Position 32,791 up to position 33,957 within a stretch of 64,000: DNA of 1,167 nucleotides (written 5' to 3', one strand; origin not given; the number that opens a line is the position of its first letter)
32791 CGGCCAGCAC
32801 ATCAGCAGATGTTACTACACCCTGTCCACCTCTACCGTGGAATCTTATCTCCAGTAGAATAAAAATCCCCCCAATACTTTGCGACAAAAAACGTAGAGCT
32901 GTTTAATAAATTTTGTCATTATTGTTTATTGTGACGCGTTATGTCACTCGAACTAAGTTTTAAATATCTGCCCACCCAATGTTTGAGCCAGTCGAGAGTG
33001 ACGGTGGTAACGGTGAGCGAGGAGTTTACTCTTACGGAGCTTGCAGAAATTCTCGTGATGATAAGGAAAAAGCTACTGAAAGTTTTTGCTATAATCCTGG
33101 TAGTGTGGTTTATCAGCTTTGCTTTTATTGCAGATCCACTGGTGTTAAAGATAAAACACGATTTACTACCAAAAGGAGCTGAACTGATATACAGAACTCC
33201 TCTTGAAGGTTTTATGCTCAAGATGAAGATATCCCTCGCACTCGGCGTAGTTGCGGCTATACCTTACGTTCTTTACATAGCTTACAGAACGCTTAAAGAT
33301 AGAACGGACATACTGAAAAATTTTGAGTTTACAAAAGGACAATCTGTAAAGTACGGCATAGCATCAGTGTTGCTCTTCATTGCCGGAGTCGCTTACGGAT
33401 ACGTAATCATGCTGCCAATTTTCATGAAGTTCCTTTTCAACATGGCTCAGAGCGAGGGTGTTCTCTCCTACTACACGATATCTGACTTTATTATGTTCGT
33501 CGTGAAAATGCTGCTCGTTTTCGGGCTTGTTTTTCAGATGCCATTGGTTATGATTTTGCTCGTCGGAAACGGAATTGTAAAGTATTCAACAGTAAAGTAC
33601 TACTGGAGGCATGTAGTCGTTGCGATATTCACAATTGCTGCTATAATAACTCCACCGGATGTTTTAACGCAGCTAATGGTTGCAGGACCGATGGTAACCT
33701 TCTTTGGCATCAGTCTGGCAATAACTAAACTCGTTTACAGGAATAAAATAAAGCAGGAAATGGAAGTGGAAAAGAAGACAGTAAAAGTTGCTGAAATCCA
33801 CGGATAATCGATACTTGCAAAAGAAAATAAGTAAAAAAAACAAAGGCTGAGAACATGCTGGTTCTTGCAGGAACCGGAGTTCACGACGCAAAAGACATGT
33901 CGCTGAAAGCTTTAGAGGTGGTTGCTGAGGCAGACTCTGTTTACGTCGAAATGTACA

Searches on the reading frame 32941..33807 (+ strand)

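Call 27: search_protein_families(library=pfam, proteins=[window:32941-33807:+], max_evalue=0.01)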
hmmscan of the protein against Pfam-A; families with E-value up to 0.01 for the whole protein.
window:32941-33807:+ (288 aa): 2 families
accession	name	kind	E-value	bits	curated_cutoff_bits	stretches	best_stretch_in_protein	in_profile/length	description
PF00902.23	TatC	-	6.5e-49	167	25.1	1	36-250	1-208/208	Sec-independent protein translocase protein (TatC)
PF24378.1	DUF7534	-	0.001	19.6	28.4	1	230-253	16-39/57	Family of unknown function (DUF7534)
